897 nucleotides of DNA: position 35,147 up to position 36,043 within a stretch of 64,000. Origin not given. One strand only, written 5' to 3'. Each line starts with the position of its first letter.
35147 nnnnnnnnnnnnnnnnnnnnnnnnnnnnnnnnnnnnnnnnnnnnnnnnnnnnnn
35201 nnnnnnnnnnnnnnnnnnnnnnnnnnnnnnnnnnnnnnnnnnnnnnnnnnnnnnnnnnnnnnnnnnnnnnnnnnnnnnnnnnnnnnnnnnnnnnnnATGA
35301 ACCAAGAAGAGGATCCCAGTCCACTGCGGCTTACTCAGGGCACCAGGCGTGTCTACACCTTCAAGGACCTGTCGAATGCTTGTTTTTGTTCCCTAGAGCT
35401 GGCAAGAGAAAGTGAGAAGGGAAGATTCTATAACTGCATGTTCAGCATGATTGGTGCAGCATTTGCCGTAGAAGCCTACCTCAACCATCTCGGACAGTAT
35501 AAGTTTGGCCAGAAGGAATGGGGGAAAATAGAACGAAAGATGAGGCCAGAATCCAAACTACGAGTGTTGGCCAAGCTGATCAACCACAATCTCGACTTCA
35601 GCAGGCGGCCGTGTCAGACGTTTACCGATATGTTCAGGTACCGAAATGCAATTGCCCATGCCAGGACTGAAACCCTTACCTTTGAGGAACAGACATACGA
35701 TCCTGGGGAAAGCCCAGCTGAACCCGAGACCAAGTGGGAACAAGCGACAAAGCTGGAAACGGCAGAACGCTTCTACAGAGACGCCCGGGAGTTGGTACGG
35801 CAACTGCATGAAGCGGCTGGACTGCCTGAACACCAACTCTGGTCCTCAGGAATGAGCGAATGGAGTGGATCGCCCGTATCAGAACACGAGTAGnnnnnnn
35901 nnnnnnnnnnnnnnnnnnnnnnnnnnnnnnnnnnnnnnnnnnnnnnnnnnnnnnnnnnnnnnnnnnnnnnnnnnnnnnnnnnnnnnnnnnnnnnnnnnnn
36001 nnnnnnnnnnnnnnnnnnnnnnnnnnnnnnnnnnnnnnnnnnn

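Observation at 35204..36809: Low-GC island: HEPN/DUF4145-like protein next to a HigB/HigA-type toxin-antitoxin pair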

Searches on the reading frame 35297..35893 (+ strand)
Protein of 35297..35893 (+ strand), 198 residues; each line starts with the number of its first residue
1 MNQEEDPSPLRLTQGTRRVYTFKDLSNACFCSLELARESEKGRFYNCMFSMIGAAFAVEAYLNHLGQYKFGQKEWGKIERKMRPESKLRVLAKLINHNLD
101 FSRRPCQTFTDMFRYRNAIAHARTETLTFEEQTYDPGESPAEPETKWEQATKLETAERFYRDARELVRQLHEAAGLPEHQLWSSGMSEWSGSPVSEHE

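Call 3: search_protein_families(library=pfam, proteins=[window:35297-35893:+], max_evalue=1)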
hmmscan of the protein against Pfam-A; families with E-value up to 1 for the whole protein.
window:35297-35893:+ (198 aa): 1 family
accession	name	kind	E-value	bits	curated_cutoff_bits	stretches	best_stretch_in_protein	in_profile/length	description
PF18735.6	HEPN_RiboL-PSP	-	0.0078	16.6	28.4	1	88-131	125-170/191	RiboL-PSP-HEPN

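Call 4: search_protein_families(library=padloc, proteins=[window:35297-35893:+], max_evalue=1)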
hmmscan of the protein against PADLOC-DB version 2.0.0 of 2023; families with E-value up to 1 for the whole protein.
window:35297-35893:+ (198 aa): 0 families

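Call 6: search_protein_families(library=ncbifam, proteins=[window:35297-35893:+], max_evalue=1)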
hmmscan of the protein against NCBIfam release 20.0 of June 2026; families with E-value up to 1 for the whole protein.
window:35297-35893:+ (198 aa): 0 families

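Call 7: search_protein_families(library=phrogs, proteins=[window:35297-35893:+], max_evalue=1)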
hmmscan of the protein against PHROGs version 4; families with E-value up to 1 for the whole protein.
window:35297-35893:+ (198 aa): 0 families

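Call 8: find_homologous_proteins(query=window:35297-35893:+, max_evalue=0.01)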
Query window:35297-35893:+ (198 aa): 50 proteins with E <= 0.01 among 104 candidates.
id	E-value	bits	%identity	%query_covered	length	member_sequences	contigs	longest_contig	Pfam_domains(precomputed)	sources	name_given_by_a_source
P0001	1.0e-131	454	100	100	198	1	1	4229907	-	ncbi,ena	-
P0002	5.3e-103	361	81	100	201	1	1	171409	-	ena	-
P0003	6.9e-98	344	79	100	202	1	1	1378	-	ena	-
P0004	1.9e-92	326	76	98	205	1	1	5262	-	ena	-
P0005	2.9e-80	286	70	100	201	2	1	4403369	-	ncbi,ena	-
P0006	6.7e-80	285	68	100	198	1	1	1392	-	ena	-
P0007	5.8e-78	279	67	100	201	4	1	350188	-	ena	-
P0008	9.2e-77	275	67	100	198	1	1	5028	-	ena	-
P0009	1.6e-76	274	66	98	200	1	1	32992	-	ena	-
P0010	3.3e-73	263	67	91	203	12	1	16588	-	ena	-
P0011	6.9e-72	259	65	95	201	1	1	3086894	-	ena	-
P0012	1.0e-69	252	60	100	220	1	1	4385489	-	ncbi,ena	-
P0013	1.3e-65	239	64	87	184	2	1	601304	-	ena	-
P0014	2.4e-64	234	72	79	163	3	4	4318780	-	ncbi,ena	-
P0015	6.2e-64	233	56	100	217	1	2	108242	-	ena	-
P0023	2.5e-27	114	38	85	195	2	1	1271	-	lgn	-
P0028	8.4e-26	109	36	93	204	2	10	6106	-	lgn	-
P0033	3.0e-23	100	37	90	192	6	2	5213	-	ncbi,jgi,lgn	jgi:hypothetical protein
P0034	4.0e-23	100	36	85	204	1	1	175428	-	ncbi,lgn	-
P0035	4.4e-23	100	39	81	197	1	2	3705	-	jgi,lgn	jgi:hypothetical protein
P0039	1.6e-22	98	33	92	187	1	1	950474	-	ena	-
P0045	6.0e-21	93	38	80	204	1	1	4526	-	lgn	-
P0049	1.2e-13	69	33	88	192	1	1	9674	-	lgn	-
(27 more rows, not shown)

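Call 10: search_protein_families(library=pfam, alignment_id=A1, max_evalue=1)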
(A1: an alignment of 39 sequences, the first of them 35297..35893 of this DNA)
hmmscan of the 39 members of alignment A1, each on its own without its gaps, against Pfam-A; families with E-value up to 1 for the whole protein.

A. member 1, window:35297-35893:+ (198 aa): 1 family
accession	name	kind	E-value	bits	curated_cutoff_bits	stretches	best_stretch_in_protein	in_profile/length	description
PF18735.6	HEPN_RiboL-PSP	-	0.0078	16.6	28.4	1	88-131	125-170/191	RiboL-PSP-HEPN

B. families by the number of members that match (of 39 scanned): 16 families
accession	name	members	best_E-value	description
PF18735.6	HEPN_RiboL-PSP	27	7.4e-05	RiboL-PSP-HEPN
PF18737.6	HEPN_MAE_28990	23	5e-05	MAE_28990/MAE_18760-like HEPN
PF18730.6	HEPN_Cthe2314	5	0.0026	Cthe_2314-like HEPN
PF21616.3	Topo-V_HhH_2_2nd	2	0.034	Topoisomerase V, second (HhH)2 tandem domain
PF09079.17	Cdc6_C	2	0.19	CDC6, C terminal winged helix domain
PF12021.13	DUF3509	1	0.019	Protein of unknown function (DUF3509)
PF12065.13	DUF3545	1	0.034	Protein of unknown function (DUF3545)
PF14894.11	Lsm_C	1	0.047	Lsm C-terminal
PF18736.6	pEK499_p136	1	0.081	HEPN pEK499 p136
PF13141.11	DUF3979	1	0.12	Protein of unknown function (DUF3979)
PF00038.26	Filament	1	0.13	Intermediate filament protein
PF14635.12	HHH_7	1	0.14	Helix-hairpin-helix motif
PF05120.17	GvpG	1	0.17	Gas vesicle protein G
PF01934.22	HepT-like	1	0.2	Ribonuclease HepT-like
PF15745.10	AP1AR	1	0.22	AP-1 complex-associated regulatory protein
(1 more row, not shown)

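Call 11: search_solved_structures(query=A1, max_evalue=10, show_alignments=3)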
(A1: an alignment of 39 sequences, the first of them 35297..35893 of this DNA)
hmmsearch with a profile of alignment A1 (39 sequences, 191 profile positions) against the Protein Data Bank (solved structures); distinct sequences matched with E-value up to 10: 1.
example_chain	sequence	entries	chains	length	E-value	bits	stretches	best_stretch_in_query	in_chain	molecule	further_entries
7tdz_t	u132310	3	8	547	1.1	12.2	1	63-171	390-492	Nup62 | IL4I1 protein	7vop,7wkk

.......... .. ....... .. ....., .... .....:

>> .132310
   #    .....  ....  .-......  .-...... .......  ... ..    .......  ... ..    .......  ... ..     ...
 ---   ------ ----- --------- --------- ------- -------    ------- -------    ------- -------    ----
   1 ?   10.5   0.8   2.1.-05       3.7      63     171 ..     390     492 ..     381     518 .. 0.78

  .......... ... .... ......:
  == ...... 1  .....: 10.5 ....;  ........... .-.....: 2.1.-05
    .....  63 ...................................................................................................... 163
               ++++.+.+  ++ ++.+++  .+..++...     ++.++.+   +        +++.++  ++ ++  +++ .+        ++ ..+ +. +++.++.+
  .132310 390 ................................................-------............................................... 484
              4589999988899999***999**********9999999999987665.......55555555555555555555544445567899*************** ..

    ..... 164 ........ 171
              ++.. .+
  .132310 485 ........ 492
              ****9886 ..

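Call 13: find_encoding_contigs(protein=P0005, flank=6000, max_places=3)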
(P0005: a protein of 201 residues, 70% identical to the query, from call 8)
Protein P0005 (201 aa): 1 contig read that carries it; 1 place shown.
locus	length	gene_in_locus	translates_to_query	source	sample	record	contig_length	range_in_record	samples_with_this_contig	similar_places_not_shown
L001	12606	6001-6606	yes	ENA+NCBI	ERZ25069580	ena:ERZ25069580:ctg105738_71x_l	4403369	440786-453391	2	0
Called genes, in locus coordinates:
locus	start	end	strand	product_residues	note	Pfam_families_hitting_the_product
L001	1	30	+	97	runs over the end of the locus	PF12769:PNTB_4TM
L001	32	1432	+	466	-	PF02233:PNTB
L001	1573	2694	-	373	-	PF00155:Aminotran_1_2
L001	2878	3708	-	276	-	PF12705:PDDEXK_1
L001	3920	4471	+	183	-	-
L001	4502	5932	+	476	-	PF01425:Amidase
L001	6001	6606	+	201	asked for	-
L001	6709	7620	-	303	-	PF07719:TPR_2 (faint)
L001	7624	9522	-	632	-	PF13584:BatD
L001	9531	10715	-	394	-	PF00515:TPR_1 (faint), PF07719:TPR_2 (faint), PF13181:TPR_8 (faint), PF13432:TPR_16, PF13414:TPR_11 (weak), PF14559:TPR_19 (weak)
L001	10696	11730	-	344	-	PF00092:VWA, PF13519:VWA_2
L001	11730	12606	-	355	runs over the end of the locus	PF07584:BatA, PF00092:VWA, PF13519:VWA_2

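Call 14: find_encoding_contigs(protein=P0012, flank=6000, max_places=3)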
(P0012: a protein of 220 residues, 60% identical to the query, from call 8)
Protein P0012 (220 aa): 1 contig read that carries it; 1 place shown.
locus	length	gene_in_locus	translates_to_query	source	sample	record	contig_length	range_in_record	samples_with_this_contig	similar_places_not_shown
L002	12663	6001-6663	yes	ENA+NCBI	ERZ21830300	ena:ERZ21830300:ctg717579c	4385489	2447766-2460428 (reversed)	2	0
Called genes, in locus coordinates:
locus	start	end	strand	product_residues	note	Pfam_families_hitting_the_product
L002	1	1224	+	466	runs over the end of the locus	PF02233:PNTB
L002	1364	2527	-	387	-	PF00155:Aminotran_1_2, PF01053:Cys_Met_Meta_PP (weak)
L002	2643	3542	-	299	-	PF12705:PDDEXK_1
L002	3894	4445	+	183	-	-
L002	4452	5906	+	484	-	PF01425:Amidase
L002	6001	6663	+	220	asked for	-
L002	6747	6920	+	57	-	-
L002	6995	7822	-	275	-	PF13414:TPR_11 (faint), PF07719:TPR_2 (weak)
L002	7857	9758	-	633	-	PF13584:BatD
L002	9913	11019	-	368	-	PF00515:TPR_1 (faint), PF07719:TPR_2 (faint), PF13414:TPR_11 (weak), PF13432:TPR_16, PF14559:TPR_19 (weak)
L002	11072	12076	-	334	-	PF00092:VWA, PF13519:VWA_2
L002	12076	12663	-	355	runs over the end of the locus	PF07584:BatA, PF00092:VWA, PF13519:VWA_2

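Call 15: find_encoding_contigs(protein=P0002, flank=6000, max_places=3)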
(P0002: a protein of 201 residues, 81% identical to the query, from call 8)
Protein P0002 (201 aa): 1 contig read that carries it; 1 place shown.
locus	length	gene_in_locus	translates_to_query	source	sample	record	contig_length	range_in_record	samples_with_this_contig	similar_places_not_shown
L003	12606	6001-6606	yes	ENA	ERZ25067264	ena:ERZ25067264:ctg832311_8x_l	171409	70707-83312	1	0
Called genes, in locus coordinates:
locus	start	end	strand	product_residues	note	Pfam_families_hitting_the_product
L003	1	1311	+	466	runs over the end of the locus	PF02233:PNTB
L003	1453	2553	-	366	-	PF00155:Aminotran_1_2, PF01053:Cys_Met_Meta_PP (weak)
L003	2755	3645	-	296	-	PF12705:PDDEXK_1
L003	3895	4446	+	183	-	-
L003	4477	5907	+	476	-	PF01425:Amidase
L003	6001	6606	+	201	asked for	-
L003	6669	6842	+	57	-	-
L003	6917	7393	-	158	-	-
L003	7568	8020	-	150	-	PF01850:PIN (weak)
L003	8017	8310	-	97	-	-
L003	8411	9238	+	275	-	-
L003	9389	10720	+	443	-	-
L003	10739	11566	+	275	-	-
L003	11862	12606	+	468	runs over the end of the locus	-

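Call 16: predict_structure(alignment_id=A1)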
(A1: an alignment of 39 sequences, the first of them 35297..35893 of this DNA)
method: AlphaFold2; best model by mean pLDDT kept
length: 198 residues; sequences in the alignment: 39
mean_pLDDT: 91.1   pTM: 0.84
mean pLDDT of the five models: 91.1, 91.1, 89.9, 89.6, 89.0
residues with pLDDT >= 90: 152; 70-90: 30; 50-70: 14; < 50: 2
segments of 3 or more residues with pLDDT < 50: none
pLDDT, mean of each block of 10 residues (from residue 1): 61 85 96 98 98 98 97 92 95 96 96 97 93 92 94 99 98 93 73 67
secondary structure, 60 per line:
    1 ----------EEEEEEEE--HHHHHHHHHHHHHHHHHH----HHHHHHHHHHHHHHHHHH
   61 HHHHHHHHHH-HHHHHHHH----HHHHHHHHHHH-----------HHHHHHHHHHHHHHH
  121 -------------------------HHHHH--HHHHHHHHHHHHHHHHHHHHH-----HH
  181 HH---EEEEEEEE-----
elements in order: E11-18 H21-38 H43-70 H72-79 H84-94 H106-120 H146-150 H153-173 H179-182 E186-193

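Call 17: find_encoding_contigs(protein=P0034, flank=6000, max_places=3)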
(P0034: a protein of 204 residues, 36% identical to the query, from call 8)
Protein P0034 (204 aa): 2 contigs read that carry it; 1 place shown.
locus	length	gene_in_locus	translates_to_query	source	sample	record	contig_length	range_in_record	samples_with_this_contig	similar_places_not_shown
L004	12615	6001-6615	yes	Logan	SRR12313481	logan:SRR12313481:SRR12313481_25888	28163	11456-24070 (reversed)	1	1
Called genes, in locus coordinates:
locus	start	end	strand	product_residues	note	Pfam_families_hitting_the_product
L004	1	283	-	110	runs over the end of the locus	-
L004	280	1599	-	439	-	PF06527:TniQ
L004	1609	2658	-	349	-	PF05621:TniB (weak), PF13401:AAA_22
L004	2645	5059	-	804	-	PF00665:rve (weak)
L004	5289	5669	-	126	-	PF13560:HTH_31, PF01381:HTH_3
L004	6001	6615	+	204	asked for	-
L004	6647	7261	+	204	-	-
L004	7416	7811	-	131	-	PF15731:MqsA_antitoxin, PF13560:HTH_31 (weak)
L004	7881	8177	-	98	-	PF15723:MqsR_toxin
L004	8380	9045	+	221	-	PF00293:NUDIX, PF19368:WHD_AraR, PF21906:WHD_NrtR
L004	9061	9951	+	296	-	PF01145:Band_7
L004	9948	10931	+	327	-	-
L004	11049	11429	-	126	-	PF01206:TusA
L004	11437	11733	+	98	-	-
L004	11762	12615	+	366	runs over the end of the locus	PF00072:Response_reg, PF13487:HD_5, PF01966:HD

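Call 18: find_encoding_contigs(protein=P0039, flank=6000, max_places=3)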
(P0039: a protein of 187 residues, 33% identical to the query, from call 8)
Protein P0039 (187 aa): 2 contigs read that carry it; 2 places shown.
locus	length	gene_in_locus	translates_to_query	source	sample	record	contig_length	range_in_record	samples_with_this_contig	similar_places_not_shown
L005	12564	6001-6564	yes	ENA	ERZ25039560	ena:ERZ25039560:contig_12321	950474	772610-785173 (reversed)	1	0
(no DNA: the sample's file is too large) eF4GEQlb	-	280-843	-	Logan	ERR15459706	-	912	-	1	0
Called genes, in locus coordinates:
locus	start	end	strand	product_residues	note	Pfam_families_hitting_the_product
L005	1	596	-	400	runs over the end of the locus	PF00890:FAD_binding_2 (faint), PF01134:GIDA (weak), PF01266:DAO (weak), PF01494:FAD_binding_3, PF03486:HI0933_like (faint), PF05834:Lycopene_cycl, PF07992:Pyr_redox_2, PF22578:GGR_cat (weak), +1 more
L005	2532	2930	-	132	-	PF05239:PRC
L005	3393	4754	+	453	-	PF01546:Peptidase_M20, PF07687:M20_dimer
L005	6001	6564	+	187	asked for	-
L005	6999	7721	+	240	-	PF11949:DUF3466 (faint)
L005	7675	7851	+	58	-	-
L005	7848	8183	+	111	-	PF07589:PEP_exosort_dom (weak)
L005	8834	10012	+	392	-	-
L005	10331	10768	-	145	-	-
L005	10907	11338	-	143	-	PF14090:HTH_39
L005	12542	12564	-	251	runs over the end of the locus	PF22022:Phage_int_M, PF00589:Phage_integrase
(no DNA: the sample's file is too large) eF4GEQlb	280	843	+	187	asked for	-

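Call 23: fold_search(model_id=the predicted structure, library=pdb)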
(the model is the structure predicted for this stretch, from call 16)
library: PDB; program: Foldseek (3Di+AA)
matches with E <= 10: 111; with E <= 0.001: 0
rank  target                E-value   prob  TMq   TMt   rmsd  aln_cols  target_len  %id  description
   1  8xeh_D                3.2e-01  0.97  0.42  0.61   4.3       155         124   10  Crystal structure of HEPN-MNT complex (released 2024-12-18)
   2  7bxo_F                5.1e-01  0.90  0.43  0.59   4.3       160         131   10  Crystal structure of the toxin-antitoxin with AMP-PNP (released 2020-09-30)
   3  1jog_A                7.7e-01  0.69  0.42  0.56   5.5       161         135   16  Structure of HI0074 from Heamophilus Influenzae reveals the fold of a substrate binding domain of a nucleotidyltransfe (released 2002-12-18)
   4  9ca3_D                1.3e+00  0.15  0.27  0.22  14.4       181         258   10  Crystal structure of MarE C280S in complex with cyanide bound heme and its native substrate, beta-methyl-L-tryptophan (released 2025-04-02)
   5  9ca3_B                1.3e+00  0.15  0.27  0.22  14.8       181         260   12  Crystal structure of MarE C280S in complex with cyanide bound heme and its native substrate, beta-methyl-L-tryptophan (released 2025-04-02)
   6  7mtr_B                1.4e+00  0.13  0.25  0.10  11.5       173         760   10  CryoEM Structure of Full-Length mGlu2 Bound to Ago-PAM ADX55164 and Glutamate (released 2021-07-07)
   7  2q00_A                1.7e+00  0.30  0.30  0.44   7.1       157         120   11  Crystal structure of the P95883_SULSO protein from Sulfolobus solfataricus. NESG target SsR10. (released 2007-05-29)
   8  3c18_A                1.8e+00  0.35  0.32  0.24   5.4       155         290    9  Crystal structure of nucleotidyltransferase-like protein (ZP_00538802.1) from Exiguobacterium sibiricum 255-15 at 1.90 (released 2008-02-12)
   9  2lfd_MODEL_1_A        1.8e+00  0.21  0.27  0.40   6.7       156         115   11  Solution NMR structure of Diiron protein in presence of 2 eq Zn2+, Northeast Structural Genomics Consortium Ta (released 2011-08-24)
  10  6jx6_C                1.8e+00  0.06  0.16  0.20  17.8       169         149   11  Tetrameric form of Smac (released 2019-12-04)
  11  5l0c_A                2.0e+00  0.08  0.22  0.24  16.5       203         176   10  Human metavinculin (residues 959-1134) in complex with PIP2 (released 2016-08-31)
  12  8suk_B                2.5e+00  0.02  0.12  0.12  15.1       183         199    9  Structure of Rhodococcus sp. USK13 DarR-c-di-AMP complex (released 2023-11-01)
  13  3c18_B                2.7e+00  0.13  0.25  0.19   8.2       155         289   10  Crystal structure of nucleotidyltransferase-like protein (ZP_00538802.1) from Exiguobacterium sibiricum 255-15 at 1.90 (released 2008-02-12)
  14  9oik_A                2.8e+00  0.09  0.29  0.27  15.0       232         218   12  Structure of S. Typhimurium 14028 Gifsy-1 prophage HepS bound to bacteriophage lambda J Tail Tip (released 2026-01-28)
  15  5l0i                  2.8e+00  0.08  0.26  0.29  15.3       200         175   14  Human metavinculin MVt R975W cardiomyopathy-associated mutant (residues 959-1134) (released 2016-08-31)
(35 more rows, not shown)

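Call 26: find_related_loci(query=A1, collection=genome_contigs, flank=8000)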
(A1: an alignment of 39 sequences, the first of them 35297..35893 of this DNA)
Query A1 (198 aa) in genome_contigs; peptide patterns used: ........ (x = any residue, [..] = any of these).
81 stretches matched a pattern; 41 encode a relative of the query (tblastn E <= 1e-3); 41 distinct loci.
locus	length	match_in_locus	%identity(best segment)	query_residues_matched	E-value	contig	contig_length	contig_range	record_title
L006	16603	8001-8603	70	1-198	8e-86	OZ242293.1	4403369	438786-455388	MAG: Chloroflexota bacterium isolate 52ff3f9d-f017-45e4-ba4f-ef8953291d95 genome assembly, chromosome: 1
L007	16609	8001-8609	66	1-198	6e-81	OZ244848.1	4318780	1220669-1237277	MAG: Chloroflexota bacterium isolate 63517e8d-ff5b-49d2-9bcc-bc3416bcaf89 genome assembly, chromosome: 1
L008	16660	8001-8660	60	1-198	3e-78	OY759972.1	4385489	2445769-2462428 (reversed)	MAG: Chloroflexota bacterium isolate 55c93f92-7b64-48b2-973a-1fcfb2e6d712 genome assembly, chromosome: 1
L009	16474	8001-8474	66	44-198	5e-65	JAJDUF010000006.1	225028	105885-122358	MAG: Chloroflexota bacterium isolate jk18x1bzbins.67 k141_283651, whole genome shotgun sequence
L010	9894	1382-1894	44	13-185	4e-37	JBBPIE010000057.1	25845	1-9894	MAG: Candidatus Onstottus arcticum isolate BPF1-18-20_bin_3 NODE_172_length_25845_cov_40.562931, whole genome shotgun se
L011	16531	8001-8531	37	19-195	1e-36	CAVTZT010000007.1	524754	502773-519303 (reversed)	MAG: uncultured Chloroflexia bacterium isolate MFD04408.bin.2.42 genome assembly, contig: contig_27975, whole genome sho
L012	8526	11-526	37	17-189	5e-35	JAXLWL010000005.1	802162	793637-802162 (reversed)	MAG: Anaerolineae bacterium isolate STL-CHL22 C3.160.fa-5, whole genome shotgun sequence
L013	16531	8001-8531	37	17-194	8e-34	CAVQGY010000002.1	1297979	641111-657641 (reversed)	MAG: uncultured Chloroflexia bacterium isolate MFD09964.bin.1.182 genome assembly, contig: contig_13089, whole genome sh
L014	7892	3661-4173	40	16-188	8e-31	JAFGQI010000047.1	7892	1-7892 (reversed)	MAG: Anaerolineales bacterium isolate Zod_Metabat.740 k87_3055258, whole genome shotgun sequence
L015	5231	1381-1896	37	30-196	1e-30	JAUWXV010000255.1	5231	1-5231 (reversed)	MAG: bacterium isolate CSMAG_2693 CSMAG_2693_k141_2125797_length_5231_cov_7.0000, whole genome shotgun sequence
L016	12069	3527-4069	36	17-196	9e-31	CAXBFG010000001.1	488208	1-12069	MAG TPA_asm: uncultured Gammaproteobacteria bacterium isolate ERR2762118_binner13_Refined_85 genome assembly, contig: ER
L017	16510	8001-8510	35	14-185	2e-30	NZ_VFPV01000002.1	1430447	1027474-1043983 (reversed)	Acidovorax temperans strain DSM 7270 Ga0242573_12, whole genome shotgun sequence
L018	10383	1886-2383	38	12-179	3e-30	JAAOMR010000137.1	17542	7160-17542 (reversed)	Acidithiobacillus ferrivorans strain DSM 22755 Contig137, whole genome shotgun sequence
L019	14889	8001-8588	34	12-197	6e-30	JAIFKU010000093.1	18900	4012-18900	MAG: Accumulibacter sp. isolate bin_122 scaffold_2804, whole genome shotgun sequence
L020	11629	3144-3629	36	17-175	3e-29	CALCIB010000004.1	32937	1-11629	MAG TPA_asm: uncultured Planctomycetales bacterium isolate SRR3997478_bin.0_CONCOCT_v1.1_MAG genome assembly, contig: ER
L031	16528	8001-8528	34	4-179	2e-23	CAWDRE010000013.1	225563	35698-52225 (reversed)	MAG: uncultured Acidobacteriota bacterium isolate MFD04463.bin.1.273 genome assembly, contig: contig_89499, whole genome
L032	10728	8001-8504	31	12-179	3e-22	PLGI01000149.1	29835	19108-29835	MAG: Syntrophaceae bacterium isolate bog_1110 73.20110800_S3D.35_contig_4558, whole genome shotgun sequence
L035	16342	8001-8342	40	42-156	8e-21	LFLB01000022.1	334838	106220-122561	MAG: Candidatus Spongiihabitans thiooxidans isolate LS_SOB contig16789, whole genome shotgun sequence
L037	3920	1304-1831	31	4-179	2e-20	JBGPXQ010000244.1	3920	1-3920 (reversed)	MAG: Terriglobia bacterium isolate OBJ1_062018_090_33 k141_3056590_length_3920_cov_11.9651, whole genome shotgun sequenc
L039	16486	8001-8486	33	16-178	2e-17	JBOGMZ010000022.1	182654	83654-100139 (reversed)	MAG: Candidatus Acidiferrales bacterium isolate TC-B2_metabat2.bin.29 k127_144225, whole genome shotgun sequence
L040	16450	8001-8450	28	17-178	7e-16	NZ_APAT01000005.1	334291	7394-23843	Marinobacter santoriniensis NKSG1 contig00006, whole genome shotgun sequence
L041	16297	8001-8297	38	24-122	1e-14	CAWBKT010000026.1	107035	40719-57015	MAG: uncultured delta proteobacterium isolate MFD02979.bin.2.87 genome assembly, contig: contig_29089, whole genome shot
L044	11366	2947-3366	31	13-153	5e-11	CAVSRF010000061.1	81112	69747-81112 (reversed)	MAG: uncultured Chloroflexia bacterium isolate MFD05684.bin.2.92 genome assembly, contig: contig_64311, whole genome sho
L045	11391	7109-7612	28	21-174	6e-8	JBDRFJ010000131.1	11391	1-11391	MAG: Pseudomonadota bacterium isolate MEGAHIT-group-1.368 k141_10923639, whole genome shotgun sequence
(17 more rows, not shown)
